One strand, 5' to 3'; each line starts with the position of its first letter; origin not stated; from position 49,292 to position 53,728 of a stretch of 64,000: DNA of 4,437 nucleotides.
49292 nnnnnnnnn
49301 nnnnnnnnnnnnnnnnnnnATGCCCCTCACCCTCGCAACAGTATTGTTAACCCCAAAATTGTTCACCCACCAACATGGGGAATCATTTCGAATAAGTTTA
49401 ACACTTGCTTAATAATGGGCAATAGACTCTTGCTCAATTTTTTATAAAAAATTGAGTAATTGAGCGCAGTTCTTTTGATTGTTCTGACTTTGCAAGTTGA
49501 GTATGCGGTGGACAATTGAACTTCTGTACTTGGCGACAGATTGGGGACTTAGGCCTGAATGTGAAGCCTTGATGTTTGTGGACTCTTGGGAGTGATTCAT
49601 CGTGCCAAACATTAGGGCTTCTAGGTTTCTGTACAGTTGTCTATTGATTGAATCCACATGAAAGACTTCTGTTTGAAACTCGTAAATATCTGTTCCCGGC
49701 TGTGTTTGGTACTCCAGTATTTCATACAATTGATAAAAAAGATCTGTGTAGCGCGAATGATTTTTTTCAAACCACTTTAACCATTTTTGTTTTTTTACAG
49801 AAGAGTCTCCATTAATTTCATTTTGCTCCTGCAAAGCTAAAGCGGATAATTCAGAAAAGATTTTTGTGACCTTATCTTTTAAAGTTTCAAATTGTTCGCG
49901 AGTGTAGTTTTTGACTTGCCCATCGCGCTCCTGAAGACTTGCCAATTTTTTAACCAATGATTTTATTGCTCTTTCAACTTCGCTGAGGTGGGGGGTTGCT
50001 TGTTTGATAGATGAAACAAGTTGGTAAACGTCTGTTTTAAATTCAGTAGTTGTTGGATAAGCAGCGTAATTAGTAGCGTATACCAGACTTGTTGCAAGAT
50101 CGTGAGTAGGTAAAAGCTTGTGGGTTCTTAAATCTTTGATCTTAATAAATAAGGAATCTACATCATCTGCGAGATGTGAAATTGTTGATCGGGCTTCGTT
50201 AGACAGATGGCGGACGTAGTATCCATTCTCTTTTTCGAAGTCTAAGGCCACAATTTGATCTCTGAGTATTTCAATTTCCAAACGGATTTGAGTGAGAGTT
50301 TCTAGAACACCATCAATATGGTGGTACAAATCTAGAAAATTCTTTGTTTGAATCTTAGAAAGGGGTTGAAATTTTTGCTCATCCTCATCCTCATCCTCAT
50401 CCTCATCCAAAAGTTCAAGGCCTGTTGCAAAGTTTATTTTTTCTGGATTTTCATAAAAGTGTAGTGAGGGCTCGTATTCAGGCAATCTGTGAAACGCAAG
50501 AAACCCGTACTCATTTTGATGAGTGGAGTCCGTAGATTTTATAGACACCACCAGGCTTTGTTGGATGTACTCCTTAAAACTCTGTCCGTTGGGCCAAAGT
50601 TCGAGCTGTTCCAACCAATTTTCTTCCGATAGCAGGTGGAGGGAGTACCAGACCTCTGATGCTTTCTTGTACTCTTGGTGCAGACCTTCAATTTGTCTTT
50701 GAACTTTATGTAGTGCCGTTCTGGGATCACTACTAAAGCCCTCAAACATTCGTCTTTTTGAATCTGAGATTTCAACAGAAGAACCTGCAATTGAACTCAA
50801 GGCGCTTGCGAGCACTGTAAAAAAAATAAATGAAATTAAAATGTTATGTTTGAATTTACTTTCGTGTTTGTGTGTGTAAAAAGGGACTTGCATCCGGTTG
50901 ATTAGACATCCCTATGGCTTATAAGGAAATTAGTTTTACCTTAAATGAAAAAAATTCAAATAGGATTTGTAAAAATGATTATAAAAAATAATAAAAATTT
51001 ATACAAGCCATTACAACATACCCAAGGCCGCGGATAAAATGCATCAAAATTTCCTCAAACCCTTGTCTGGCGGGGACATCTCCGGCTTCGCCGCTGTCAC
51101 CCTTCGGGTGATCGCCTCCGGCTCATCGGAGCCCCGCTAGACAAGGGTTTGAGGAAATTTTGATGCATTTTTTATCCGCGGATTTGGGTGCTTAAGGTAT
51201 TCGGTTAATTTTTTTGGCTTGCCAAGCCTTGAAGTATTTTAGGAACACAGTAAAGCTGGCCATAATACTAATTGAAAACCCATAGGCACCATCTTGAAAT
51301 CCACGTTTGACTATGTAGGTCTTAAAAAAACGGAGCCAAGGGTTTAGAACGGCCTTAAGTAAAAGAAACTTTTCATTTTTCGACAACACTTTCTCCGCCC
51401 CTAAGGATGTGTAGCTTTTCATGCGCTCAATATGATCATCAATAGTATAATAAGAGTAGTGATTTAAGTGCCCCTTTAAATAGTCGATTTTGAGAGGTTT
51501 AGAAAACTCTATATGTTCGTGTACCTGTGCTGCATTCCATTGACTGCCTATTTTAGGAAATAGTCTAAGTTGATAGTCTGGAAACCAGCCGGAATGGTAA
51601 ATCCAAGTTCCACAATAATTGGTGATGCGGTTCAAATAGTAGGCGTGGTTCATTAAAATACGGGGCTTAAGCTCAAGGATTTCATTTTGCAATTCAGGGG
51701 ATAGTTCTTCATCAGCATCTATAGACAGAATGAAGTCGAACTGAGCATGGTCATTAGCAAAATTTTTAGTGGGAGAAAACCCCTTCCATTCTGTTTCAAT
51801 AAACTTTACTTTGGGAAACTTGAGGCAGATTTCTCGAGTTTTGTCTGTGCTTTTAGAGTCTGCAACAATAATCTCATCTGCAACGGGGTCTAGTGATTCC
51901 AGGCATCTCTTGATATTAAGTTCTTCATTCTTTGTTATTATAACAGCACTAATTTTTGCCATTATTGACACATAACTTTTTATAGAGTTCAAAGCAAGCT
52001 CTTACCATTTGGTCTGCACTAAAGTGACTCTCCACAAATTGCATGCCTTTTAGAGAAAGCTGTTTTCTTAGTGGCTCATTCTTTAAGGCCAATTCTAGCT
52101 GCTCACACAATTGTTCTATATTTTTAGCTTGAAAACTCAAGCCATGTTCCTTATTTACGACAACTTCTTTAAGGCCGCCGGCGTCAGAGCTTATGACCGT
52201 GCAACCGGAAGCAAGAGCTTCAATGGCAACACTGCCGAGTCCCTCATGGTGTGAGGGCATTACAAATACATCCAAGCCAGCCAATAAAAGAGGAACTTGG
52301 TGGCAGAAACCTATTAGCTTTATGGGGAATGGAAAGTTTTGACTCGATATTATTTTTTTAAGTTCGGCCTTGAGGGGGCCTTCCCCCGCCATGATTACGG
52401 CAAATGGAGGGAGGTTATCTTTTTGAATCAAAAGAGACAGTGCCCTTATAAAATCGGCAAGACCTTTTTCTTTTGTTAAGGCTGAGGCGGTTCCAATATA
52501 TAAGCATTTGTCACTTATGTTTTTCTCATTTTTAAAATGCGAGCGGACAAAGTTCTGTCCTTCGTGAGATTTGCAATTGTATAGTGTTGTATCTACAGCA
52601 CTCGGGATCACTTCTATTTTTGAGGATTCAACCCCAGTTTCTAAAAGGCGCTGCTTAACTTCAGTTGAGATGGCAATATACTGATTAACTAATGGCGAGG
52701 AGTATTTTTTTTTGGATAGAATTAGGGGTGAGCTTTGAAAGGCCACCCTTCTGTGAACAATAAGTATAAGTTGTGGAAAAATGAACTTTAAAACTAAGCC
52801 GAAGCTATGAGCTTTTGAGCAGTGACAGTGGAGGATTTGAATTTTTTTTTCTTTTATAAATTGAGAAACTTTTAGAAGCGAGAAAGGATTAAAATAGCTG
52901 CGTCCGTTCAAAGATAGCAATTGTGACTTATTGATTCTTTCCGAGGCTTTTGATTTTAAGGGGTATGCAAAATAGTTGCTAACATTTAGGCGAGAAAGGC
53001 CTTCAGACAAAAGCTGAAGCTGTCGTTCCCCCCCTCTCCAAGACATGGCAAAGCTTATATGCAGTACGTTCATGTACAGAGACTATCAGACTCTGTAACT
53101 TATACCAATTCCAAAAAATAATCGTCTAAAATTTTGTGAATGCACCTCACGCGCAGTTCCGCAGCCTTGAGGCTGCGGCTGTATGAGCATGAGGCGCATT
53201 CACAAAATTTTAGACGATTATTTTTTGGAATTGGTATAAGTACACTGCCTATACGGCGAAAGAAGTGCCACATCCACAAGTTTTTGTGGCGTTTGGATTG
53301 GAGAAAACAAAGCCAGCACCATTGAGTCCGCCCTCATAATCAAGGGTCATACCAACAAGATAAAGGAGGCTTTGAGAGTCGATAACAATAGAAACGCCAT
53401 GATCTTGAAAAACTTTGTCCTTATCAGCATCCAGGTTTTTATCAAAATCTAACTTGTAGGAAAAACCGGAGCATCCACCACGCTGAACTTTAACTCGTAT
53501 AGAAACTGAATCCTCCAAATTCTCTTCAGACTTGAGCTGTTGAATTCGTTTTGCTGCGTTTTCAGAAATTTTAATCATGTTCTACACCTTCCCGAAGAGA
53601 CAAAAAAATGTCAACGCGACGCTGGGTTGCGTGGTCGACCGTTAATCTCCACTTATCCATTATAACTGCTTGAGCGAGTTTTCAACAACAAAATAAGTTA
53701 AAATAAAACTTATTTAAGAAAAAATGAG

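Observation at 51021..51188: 168-nt rod-and-head hairpin built from an inverted doublet of the local REP-like repeat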

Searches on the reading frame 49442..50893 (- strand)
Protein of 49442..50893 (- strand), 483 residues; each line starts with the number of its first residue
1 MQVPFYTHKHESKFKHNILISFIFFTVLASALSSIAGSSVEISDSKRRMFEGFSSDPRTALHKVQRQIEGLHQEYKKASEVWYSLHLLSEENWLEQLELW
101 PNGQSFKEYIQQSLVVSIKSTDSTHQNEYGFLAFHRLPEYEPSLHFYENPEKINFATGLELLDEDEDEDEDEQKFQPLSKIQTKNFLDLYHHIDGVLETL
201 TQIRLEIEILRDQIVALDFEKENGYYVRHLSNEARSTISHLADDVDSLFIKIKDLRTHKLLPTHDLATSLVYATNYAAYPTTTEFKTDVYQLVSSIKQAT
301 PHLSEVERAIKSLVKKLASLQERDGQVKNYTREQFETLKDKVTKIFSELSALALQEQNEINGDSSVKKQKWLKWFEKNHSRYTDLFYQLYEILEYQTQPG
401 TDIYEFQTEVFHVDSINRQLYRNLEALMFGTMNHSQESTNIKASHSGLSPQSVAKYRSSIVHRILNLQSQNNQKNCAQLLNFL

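Call 15: search_protein_families(library=pfam, proteins=[window:49442-50893:-])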
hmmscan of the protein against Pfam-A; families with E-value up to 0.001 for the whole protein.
window:49442-50893:- (483 aa): 0 families

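Call 22: find_encoding_contigs(protein=window:49442-50893:-, flank=10000, max_places=10)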
Protein window:49442-50893:- (483 aa): no gene with exactly this product is on record in the collection.

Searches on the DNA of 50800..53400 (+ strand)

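Call 16: search_dna_similar(query=window:51021-51188:+, collection=plasmids, mode=distant)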
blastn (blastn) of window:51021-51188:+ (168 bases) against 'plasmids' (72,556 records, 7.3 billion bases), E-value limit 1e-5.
No match.

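Call 17: search_dna_similar(query=window:51021-51188:+, collection=phages, mode=distant)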
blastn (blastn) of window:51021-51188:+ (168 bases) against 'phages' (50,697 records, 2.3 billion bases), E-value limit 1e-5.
No match.

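Call 44: search_rna_families(source=window, start=50800, end=53400, threshold=evalue, max_evalue=10)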
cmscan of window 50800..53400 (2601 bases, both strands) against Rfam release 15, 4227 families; matches with E-value up to 10: 9.
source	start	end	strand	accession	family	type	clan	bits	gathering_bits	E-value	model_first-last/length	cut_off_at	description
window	53106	53233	+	RF01699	Clostridiales-1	Gene; sRNA;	-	25.7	48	0.0077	1-166/166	no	Clostridiales-1 RNA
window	51055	51152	+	RF03219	mir-602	Gene; miRNA;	-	25.1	90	0.13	1-85/85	no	mir-602 microRNA precursor family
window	53045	53224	-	RF01087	PK-repZ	Cis-reg;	-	23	44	0.037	1-150/150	no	Pseudoknot of the regulatory region of the repZ gene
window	51423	51455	-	RF01343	CRISPR-DR33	Gene; CRISPR;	-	17.6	39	3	1-37/37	no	CRISPR RNA direct repeat element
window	52819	52901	+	RF00439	SNORD87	Gene; snRNA; snoRNA; CD-box;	-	17.2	50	9.4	1-85/85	no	Small nucleolar RNA SNORD87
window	51079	51130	-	RF01145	sR14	Gene; snRNA; snoRNA; CD-box;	-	15.7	38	0.41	1-54/54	no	Small nucleolar RNA sR14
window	51689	51716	-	RF01149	sR10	Gene; snRNA; snoRNA; CD-box;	-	13.1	45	4.3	1-54/54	no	Small nucleolar RNA sR10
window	51690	51716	-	RF01131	sR47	Gene; snRNA; snoRNA; CD-box;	CL00132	13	40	7.5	1-55/55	no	Small nucleolar RNA sR47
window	51118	51133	+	RF01716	PhotoRC-I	Cis-reg;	-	12.6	45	7.2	29-44/44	no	PhotoRC-I RNA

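Call 70: search_dna_similar(query=window:53074-53248:+, collection=plasmids, mode=distant)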
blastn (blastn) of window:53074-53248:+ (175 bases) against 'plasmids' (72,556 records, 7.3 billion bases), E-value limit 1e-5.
No match.

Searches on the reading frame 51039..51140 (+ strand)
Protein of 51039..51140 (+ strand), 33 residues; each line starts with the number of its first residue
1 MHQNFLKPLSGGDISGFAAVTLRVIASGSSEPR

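Call 79: find_encoding_contigs(protein=window:51039-51140:+, flank=10000, max_places=10)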
Protein window:51039-51140:+ (33 aa): no gene with exactly this product is on record in the collection.

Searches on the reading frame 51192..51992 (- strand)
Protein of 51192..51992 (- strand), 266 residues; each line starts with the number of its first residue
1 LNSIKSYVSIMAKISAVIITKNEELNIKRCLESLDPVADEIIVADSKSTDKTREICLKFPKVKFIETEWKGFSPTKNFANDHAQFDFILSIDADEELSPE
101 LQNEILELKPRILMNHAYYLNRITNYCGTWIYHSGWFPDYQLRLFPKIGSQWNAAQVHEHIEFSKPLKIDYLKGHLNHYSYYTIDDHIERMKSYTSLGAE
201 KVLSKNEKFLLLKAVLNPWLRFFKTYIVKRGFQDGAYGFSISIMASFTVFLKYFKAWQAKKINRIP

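Call 15: search_protein_families(library=pfam, proteins=[window:51192-51992:-])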
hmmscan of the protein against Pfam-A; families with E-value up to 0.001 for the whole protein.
window:51192-51992:- (266 aa): 2 families
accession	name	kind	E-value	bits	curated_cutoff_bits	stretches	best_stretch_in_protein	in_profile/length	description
PF00535.33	Glycos_transf_2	-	4.9e-19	69.3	23.3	1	15-108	1-102/168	Glycosyl transferase family 2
PF13704.12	Glyco_tranf_2_4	-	1.8e-05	25.6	27.5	1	21-95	1-82/98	Glycosyl transferase family 2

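Call 24: find_homologous_proteins(query=window:51192-51992:-, max_evalue=1e-20)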
Query window:51192-51992:- (266 aa): 1356 proteins with E <= 1e-20 among 1808 candidates; the best 120 are listed.
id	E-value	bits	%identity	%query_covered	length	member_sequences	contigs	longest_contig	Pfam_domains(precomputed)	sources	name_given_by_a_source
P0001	6.2e-172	588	100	96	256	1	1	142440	PF00535.33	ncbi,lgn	-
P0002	5.5e-119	414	72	95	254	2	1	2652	PF00535.33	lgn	-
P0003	1.1e-118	413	70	96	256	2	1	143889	PF00535.33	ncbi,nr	ncbi:MAG: glycosyltransferase family 2 protein [Bdellovibrionaceae bacterium]|nr:glycosyltransferase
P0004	1.5e-118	413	71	94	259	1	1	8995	PF00535.33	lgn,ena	-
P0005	3.0e-117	409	69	96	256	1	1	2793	PF00535.33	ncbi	-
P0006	7.5e-116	404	74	90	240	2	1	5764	PF00535.33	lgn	-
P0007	5.4e-86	306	56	94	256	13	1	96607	PF00535.33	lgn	-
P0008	6.2e-84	299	55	93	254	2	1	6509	PF00535.33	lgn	-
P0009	9.2e-84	299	55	94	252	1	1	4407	PF10111.15,PF00535.33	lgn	-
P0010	2.9e-82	294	54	93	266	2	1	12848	PF10111.15,PF00535.33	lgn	-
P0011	1.2e-81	292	54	94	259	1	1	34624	PF00535.33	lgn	-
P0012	2.0e-81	291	55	94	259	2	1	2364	PF00535.33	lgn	-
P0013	2.0e-81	291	54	93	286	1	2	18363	PF00535.33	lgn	-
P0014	9.4e-81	289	51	94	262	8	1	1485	PF00535.33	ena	-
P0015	1.2e-80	289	54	94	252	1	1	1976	PF00535.33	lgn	-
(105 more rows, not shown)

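Call 25: find_encoding_contigs(protein=P0001, flank=10000, max_places=10)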
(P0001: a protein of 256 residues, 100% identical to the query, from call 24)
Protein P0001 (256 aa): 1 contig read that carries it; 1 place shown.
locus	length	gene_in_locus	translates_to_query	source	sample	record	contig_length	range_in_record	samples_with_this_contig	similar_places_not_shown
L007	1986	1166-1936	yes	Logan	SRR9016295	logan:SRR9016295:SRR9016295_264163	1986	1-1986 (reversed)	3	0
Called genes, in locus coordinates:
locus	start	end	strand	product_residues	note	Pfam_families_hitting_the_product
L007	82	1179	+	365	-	PF13439:Glyco_transf_4, PF00534:Glycos_transf_1, PF20706:GT4-conflict (weak), PF13692:Glyco_trans_1_4, PF13524:Glyco_trans_1_2 (weak)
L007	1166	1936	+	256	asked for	PF00535:Glycos_transf_2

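Call 26: find_encoding_contigs(protein=P0003, flank=10000, max_places=10)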
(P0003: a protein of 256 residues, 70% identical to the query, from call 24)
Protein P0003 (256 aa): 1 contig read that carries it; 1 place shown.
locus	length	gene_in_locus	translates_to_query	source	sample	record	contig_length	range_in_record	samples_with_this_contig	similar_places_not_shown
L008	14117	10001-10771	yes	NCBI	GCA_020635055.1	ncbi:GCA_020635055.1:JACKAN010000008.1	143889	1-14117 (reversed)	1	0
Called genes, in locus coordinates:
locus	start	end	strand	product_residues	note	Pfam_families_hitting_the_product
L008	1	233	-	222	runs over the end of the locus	PF00588:SpoU_methylase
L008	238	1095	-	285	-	PF17284:Spermine_synt_N (weak), PF01564:Spermine_synth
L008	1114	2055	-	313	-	PF01536:SAM_decarbox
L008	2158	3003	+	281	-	PF00535:Glycos_transf_2, PF10111:Glyco_tranf_2_2, PF13641:Glyco_tranf_2_3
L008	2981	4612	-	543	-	PF02690:Na_Pi_cotrans, PF01895:PhoU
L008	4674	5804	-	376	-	PF00994:MoCF_biosynth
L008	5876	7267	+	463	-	PF03109:ABC1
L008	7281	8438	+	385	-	PF00266:Aminotran_5, PF01053:Cys_Met_Meta_PP (faint), PF01041:DegT_DnrJ_EryC1, PF01212:Beta_elim_lyase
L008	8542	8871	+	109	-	PF01521:Fe-S_biosyn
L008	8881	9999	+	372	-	PF13439:Glyco_transf_4, PF00534:Glycos_transf_1, PF13692:Glyco_trans_1_4, PF13524:Glyco_trans_1_2 (weak), PF20706:GT4-conflict (weak)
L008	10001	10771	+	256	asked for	PF00535:Glycos_transf_2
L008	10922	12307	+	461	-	-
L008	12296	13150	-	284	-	PF00561:Abhydrolase_1, PF12697:Abhydrolase_6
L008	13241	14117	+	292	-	?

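Call 51: find_encoding_contigs(protein=P0004, flank=10000, max_places=6)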
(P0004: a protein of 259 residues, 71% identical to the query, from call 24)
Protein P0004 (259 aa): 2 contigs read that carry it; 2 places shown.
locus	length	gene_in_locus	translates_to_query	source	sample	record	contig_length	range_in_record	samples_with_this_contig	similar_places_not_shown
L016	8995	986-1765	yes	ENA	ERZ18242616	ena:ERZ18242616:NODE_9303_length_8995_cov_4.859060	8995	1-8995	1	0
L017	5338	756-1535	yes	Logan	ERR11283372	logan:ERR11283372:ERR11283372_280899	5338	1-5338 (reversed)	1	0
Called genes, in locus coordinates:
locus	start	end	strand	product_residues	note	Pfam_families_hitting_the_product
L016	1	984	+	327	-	?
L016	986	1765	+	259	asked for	PF00535:Glycos_transf_2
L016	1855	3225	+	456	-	-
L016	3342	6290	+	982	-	PF26550:Tricorn_2nd (weak), PF07676:PD40 (faint), PF26549:Tricorn_N (weak)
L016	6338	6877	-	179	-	PF00111:Fer2 (weak)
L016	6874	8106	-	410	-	PF00579:tRNA-synt_1b, PF22421:SYY_C-terminal, PF01479:S4 (weak)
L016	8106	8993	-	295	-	?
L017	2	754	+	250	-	?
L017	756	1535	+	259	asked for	PF00535:Glycos_transf_2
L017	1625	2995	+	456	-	-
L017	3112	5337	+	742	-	?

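Call 52: find_encoding_contigs(protein=P0006, flank=10000, max_places=6)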
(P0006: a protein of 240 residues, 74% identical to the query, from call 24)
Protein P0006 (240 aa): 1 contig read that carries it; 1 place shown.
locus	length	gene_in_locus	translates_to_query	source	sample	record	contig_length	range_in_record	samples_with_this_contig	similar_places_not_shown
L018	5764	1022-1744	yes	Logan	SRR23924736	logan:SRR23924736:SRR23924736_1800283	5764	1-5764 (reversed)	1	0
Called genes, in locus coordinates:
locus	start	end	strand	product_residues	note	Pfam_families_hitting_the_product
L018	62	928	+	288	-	PF13439:Glyco_transf_4, PF13579:Glyco_trans_4_4 (weak), PF20706:GT4-conflict, PF00534:Glycos_transf_1, PF13692:Glyco_trans_1_4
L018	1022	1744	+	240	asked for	PF00535:Glycos_transf_2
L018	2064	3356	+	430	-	-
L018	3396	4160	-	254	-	PF00561:Abhydrolase_1, PF12697:Abhydrolase_6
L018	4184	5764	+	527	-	?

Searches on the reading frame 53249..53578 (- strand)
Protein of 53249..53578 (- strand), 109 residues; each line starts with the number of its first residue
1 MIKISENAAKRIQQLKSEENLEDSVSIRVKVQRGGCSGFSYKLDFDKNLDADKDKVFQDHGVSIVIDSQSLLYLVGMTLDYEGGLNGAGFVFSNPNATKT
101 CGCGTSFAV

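Call 15: search_protein_families(library=pfam, proteins=[window:53249-53578:-])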
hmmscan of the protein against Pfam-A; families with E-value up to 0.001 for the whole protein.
window:53249-53578:- (109 aa): 1 family
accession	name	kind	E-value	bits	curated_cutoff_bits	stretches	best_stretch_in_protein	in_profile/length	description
PF01521.26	Fe-S_biosyn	-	3.7e-23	82.3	26.3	1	2-104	3-109/110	Iron-sulphur cluster biosynthesis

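Call 20: find_encoding_contigs(protein=window:53249-53578:-, flank=10000, max_places=10)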
Protein window:53249-53578:- (109 aa): 3 contigs read that carry it; 3 places shown.
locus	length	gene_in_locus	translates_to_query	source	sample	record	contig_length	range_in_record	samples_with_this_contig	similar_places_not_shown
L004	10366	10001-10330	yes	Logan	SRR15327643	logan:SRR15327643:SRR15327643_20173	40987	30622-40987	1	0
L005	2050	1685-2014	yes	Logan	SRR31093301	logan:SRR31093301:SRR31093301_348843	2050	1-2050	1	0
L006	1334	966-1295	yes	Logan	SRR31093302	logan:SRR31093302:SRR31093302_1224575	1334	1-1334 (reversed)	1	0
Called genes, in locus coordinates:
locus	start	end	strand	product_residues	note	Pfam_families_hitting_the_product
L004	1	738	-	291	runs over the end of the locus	PF17284:Spermine_synt_N (weak), PF01564:Spermine_synth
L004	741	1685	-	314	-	PF01536:SAM_decarbox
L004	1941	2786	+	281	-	PF00535:Glycos_transf_2, PF10111:Glyco_tranf_2_2, PF13641:Glyco_tranf_2_3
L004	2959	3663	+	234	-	PF13645:YkuD_2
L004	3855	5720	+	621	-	PF05922:Inhibitor_I9, PF00082:Peptidase_S8, PF04151:PPC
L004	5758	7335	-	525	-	PF02690:Na_Pi_cotrans, PF01895:PhoU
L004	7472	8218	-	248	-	PF00994:MoCF_biosynth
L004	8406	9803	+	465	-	PF03109:ABC1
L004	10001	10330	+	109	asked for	PF01521:Fe-S_biosyn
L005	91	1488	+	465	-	PF03109:ABC1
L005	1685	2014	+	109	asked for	PF01521:Fe-S_biosyn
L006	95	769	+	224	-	PF03109:ABC1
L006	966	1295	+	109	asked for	PF01521:Fe-S_biosyn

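Call 67: list_cluster_members(proteins=[P0001, window:53249-53578:-, window:62846-63721:+])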
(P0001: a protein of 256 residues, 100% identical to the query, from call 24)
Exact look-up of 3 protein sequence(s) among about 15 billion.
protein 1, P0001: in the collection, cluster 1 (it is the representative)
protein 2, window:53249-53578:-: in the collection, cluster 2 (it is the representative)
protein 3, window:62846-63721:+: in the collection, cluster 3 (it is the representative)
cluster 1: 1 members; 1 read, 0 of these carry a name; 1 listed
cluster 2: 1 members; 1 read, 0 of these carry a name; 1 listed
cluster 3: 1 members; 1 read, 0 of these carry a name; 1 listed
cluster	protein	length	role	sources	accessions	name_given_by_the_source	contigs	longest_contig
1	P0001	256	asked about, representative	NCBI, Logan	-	-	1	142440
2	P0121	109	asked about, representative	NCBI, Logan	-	-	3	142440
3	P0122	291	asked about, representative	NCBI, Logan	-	-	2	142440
